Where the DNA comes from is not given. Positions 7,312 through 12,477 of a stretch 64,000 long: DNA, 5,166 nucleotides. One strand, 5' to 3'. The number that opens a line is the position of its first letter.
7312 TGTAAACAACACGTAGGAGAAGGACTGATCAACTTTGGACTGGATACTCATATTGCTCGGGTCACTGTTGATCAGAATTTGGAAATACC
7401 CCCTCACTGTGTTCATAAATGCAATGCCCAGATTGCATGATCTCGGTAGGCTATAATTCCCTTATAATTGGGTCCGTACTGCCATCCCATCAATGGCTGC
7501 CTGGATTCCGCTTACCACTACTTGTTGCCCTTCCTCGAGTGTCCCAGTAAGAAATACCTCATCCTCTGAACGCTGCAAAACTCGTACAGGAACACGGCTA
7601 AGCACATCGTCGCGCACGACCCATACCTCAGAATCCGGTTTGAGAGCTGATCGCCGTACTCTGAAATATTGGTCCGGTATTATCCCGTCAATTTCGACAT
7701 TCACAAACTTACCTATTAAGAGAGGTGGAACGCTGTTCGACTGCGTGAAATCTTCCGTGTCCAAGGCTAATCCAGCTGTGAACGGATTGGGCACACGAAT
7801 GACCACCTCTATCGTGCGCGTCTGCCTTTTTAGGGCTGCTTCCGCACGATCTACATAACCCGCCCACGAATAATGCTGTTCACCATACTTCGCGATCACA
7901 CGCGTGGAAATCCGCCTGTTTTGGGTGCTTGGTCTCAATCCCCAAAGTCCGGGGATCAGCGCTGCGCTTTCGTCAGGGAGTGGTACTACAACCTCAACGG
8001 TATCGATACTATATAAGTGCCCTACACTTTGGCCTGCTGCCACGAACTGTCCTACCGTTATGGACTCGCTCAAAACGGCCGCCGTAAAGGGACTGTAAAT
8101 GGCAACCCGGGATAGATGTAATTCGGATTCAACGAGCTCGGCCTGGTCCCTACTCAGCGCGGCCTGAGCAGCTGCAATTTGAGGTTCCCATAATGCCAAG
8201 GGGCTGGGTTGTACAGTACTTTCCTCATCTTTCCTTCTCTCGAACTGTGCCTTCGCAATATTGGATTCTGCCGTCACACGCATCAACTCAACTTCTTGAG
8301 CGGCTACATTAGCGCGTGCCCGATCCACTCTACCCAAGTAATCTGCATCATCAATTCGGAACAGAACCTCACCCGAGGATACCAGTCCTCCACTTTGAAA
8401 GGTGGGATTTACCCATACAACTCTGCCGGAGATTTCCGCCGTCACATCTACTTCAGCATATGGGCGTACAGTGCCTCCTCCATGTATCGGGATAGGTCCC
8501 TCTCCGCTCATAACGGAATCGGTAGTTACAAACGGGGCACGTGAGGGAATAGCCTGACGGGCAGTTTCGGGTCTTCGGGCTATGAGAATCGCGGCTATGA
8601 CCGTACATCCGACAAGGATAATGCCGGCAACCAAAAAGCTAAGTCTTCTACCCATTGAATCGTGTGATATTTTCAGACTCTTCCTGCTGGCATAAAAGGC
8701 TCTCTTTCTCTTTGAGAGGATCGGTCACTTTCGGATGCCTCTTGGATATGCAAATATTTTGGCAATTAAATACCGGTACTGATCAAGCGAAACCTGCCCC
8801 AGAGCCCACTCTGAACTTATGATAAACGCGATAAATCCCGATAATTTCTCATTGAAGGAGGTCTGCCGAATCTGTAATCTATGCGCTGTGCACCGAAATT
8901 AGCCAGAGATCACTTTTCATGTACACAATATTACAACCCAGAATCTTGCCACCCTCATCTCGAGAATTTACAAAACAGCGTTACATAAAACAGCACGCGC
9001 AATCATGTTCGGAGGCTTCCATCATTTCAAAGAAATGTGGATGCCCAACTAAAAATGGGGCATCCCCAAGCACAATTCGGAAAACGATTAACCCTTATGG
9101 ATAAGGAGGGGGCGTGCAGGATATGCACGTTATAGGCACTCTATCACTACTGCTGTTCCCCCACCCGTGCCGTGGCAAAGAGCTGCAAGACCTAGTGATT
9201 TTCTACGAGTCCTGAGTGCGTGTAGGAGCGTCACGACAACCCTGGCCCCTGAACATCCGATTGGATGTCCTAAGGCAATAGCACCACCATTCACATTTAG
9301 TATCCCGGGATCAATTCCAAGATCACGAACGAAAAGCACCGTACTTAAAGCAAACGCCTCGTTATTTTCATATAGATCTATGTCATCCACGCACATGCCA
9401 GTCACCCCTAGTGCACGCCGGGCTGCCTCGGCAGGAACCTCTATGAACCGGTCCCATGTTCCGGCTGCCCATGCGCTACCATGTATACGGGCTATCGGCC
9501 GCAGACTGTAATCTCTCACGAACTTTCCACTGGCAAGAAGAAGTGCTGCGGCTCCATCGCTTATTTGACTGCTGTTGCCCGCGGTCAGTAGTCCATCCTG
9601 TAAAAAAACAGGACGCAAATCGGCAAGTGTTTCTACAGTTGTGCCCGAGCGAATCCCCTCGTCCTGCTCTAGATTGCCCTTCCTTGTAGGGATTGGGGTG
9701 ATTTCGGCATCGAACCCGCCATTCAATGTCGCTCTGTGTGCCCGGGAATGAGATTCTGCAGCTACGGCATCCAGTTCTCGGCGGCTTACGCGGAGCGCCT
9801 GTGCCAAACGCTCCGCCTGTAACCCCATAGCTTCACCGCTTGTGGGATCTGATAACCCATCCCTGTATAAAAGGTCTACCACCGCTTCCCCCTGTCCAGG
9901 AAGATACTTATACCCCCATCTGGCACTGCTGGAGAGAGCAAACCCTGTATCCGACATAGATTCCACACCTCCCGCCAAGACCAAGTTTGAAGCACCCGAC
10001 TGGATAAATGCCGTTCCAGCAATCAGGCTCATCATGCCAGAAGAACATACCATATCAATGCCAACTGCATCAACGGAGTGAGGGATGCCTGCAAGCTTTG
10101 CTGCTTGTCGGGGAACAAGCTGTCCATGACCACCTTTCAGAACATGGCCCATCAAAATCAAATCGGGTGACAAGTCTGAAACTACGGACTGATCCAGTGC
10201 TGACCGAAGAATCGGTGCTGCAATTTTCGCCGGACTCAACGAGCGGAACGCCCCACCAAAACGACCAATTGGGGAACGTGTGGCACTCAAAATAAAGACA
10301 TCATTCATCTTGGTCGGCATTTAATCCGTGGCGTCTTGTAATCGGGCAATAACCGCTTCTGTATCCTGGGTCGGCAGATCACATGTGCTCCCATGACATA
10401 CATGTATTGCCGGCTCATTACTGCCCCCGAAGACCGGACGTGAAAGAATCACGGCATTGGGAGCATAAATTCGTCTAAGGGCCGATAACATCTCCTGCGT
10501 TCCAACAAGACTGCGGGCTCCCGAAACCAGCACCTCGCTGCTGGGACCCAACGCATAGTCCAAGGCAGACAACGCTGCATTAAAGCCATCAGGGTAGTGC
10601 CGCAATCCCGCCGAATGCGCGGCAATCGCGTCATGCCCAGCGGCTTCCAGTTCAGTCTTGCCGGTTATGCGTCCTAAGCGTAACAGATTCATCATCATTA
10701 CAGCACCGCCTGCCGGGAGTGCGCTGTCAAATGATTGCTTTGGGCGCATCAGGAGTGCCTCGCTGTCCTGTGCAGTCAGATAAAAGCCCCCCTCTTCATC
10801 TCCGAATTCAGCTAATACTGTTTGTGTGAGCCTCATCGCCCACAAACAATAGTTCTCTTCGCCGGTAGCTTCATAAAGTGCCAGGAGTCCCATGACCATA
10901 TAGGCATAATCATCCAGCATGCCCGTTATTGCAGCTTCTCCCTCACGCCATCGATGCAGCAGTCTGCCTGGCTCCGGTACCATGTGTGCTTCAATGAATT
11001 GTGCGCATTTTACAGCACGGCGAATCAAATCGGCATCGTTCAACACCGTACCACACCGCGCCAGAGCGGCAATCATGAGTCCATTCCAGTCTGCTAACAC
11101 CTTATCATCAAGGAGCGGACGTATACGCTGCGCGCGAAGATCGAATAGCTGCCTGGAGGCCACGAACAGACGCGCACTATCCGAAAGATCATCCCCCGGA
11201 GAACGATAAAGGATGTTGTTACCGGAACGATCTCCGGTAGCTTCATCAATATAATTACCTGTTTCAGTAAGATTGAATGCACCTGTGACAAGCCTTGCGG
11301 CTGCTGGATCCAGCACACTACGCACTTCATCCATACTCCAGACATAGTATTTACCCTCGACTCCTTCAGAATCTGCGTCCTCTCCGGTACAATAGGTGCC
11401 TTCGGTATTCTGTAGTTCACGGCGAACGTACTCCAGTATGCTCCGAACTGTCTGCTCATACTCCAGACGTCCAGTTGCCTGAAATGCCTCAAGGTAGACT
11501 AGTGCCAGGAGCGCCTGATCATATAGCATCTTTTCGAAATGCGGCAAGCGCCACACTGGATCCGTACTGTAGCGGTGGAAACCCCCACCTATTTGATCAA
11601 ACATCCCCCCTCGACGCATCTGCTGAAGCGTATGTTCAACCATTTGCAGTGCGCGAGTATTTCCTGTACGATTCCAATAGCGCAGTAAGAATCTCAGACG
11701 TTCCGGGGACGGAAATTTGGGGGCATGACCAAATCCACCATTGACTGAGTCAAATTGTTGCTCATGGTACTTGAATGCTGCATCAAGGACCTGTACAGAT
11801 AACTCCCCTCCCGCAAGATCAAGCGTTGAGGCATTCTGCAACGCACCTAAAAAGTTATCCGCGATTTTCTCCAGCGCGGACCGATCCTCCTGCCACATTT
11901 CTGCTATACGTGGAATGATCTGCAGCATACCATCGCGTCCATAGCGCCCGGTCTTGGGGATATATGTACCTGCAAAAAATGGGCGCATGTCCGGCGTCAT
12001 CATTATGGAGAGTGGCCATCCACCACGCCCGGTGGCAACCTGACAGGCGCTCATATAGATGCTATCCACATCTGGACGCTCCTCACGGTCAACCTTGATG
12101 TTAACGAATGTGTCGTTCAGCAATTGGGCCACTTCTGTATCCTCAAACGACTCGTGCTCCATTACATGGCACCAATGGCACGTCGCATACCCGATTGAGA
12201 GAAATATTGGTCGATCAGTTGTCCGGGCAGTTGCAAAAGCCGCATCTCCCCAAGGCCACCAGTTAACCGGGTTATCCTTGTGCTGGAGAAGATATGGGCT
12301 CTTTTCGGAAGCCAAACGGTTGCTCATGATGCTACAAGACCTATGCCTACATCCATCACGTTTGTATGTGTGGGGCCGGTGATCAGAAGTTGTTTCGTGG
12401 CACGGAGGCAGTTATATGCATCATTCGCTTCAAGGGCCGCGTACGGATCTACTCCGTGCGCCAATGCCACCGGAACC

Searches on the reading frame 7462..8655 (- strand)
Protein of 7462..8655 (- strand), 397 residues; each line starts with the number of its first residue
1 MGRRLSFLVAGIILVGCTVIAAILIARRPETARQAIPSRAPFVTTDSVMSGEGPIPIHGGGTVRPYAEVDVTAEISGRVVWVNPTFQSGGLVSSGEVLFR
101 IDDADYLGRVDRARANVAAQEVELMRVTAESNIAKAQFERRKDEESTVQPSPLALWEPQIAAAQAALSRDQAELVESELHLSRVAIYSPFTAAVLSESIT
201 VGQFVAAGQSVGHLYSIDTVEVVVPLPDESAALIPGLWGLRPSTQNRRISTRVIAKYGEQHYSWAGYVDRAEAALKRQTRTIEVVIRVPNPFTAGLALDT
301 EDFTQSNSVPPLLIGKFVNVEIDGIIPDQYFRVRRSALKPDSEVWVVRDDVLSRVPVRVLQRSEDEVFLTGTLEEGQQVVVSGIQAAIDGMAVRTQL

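Call 78: search_protein_families(library=pfam, proteins=[window:7462-8655:-], max_evalue=0.0001)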
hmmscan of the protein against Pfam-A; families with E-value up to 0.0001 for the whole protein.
window:7462-8655:- (397 aa): 2 families
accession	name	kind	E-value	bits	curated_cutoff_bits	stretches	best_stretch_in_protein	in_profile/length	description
PF13437.12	HlyD_3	-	1.3e-10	42.4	22.2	1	186-291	2-96/106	HlyD family secretion protein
PF16576.10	HlyD_D23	-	8.7e-08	32.1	30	1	172-291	97-204/214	Barrel-sandwich domain of CusB or HlyD membrane-fusion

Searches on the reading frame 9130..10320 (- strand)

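Call 78: search_protein_families(library=pfam, proteins=[window:9130-10320:-], max_evalue=0.0001)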
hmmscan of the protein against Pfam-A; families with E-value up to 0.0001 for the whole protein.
window:9130-10320:- (396 aa): 2 families
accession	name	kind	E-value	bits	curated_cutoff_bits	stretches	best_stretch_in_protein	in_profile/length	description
PF00108.29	Thiolase_N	-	3.6e-70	236.8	26.4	1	8-264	1-258/260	Thiolase, N-terminal domain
PF02803.24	Thiolase_C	-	5.2e-37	126.6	27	1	274-394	2-122/123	Thiolase, C-terminal domain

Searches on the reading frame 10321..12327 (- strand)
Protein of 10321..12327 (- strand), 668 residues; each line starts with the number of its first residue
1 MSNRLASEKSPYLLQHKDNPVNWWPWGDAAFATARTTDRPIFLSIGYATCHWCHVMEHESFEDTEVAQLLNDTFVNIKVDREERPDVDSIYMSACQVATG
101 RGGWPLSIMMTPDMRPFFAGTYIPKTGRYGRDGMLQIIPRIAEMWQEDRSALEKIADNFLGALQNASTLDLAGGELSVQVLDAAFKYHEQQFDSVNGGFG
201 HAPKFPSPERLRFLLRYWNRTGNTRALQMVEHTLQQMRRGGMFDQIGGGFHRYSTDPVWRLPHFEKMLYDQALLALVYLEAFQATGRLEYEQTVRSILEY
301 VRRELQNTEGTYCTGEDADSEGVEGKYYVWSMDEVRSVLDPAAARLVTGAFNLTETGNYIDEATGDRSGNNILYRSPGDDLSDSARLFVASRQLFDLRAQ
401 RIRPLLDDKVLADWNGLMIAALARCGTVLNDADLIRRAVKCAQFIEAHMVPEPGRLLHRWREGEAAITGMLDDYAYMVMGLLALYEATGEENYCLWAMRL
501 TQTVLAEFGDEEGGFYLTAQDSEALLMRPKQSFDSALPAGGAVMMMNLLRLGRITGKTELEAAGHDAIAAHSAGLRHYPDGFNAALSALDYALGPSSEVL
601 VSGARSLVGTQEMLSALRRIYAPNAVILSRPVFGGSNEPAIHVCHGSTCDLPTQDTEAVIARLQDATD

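Call 78: search_protein_families(library=pfam, proteins=[window:10321-12327:-], max_evalue=0.0001)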
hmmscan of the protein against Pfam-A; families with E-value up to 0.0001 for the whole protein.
window:10321-12327:- (668 aa): 2 families
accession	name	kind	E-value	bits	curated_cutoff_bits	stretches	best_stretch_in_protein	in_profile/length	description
PF03190.21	Thioredox_DsbH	-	2.5e-76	255.6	27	1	3-163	2-162/163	Protein of unknown function, DUF255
PF13899.12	Thioredoxin_7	-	1.2e-08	35.4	27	1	23-86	2-65/83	Thioredoxin-like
